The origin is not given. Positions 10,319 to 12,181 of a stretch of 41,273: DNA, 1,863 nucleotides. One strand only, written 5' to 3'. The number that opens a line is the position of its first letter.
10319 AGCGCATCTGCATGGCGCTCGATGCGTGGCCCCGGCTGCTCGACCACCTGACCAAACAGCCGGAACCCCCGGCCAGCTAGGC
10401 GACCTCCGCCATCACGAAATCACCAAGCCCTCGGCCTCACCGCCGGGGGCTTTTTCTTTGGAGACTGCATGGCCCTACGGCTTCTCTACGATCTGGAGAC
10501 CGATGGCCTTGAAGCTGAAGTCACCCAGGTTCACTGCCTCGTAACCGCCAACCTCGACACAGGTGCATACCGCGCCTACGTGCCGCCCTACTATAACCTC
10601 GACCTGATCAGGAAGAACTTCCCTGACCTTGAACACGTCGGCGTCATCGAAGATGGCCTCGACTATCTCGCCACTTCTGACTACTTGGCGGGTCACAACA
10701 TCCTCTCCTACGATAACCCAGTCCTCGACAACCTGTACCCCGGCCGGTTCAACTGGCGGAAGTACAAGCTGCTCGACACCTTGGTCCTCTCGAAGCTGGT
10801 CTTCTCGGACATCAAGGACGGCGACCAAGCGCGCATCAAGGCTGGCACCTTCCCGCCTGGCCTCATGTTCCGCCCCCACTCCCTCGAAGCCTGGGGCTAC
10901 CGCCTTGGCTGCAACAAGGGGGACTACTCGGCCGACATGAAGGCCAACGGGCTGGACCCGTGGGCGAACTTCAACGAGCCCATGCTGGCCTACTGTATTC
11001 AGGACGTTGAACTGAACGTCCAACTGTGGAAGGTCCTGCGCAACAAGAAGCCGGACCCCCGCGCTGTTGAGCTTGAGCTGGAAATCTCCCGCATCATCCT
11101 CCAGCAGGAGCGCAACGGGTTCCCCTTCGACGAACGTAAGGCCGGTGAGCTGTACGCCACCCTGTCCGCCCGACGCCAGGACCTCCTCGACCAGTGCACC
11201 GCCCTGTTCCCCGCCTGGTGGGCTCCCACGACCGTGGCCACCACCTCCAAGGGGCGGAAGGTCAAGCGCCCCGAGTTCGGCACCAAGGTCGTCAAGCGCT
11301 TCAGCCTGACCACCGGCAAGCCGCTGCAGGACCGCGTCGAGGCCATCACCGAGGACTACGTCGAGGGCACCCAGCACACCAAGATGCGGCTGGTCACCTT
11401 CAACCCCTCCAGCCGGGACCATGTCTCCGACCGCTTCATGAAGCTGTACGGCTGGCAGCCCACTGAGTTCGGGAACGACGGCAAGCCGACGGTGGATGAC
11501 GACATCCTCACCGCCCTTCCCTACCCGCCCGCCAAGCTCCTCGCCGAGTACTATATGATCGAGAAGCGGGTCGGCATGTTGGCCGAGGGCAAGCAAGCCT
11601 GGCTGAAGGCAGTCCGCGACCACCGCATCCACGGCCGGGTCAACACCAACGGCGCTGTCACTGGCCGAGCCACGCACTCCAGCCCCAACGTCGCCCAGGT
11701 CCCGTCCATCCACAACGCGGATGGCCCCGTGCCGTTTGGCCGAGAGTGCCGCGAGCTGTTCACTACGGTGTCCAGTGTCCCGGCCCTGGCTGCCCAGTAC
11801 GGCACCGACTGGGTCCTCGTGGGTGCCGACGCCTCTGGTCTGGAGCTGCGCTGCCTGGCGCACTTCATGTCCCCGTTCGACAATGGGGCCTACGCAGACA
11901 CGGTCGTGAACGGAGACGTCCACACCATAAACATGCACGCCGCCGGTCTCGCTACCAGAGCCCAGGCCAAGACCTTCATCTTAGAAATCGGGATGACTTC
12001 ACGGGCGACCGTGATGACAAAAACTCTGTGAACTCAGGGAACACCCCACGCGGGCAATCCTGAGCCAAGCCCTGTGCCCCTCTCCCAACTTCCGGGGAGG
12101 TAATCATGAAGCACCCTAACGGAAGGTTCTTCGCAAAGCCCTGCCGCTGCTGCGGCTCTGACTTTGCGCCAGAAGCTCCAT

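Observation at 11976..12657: Group I intron with an endonuclease-VII-type HNH ORF splits the DNA polymerase inside motif B; the splice sites are readable from the sequence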

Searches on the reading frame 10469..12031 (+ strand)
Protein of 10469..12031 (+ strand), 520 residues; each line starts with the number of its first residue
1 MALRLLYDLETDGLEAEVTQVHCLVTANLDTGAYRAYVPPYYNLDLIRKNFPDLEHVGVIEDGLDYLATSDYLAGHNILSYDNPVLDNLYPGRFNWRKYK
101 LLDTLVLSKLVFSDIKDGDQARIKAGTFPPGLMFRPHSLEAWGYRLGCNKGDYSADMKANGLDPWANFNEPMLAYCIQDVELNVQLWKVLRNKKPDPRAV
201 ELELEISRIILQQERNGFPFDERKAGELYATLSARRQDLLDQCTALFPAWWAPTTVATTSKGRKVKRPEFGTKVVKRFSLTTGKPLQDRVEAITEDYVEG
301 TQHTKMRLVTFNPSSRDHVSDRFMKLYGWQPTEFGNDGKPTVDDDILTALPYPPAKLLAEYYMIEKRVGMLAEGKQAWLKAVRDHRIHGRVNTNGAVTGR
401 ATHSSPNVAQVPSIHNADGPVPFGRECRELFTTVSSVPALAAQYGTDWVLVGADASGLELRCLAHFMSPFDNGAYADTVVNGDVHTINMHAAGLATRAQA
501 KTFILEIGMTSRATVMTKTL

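Call 5: search_protein_families(library=pfam, proteins=[window:10469-12031:+], max_evalue=0.01)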
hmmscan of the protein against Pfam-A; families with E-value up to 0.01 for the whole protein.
window:10469-12031:+ (520 aa): 1 family
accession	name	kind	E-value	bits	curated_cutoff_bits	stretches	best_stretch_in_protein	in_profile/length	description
PF00476.26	DNA_pol_A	-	9.2e-15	54.9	34.3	1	306-468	26-172/381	DNA polymerase family A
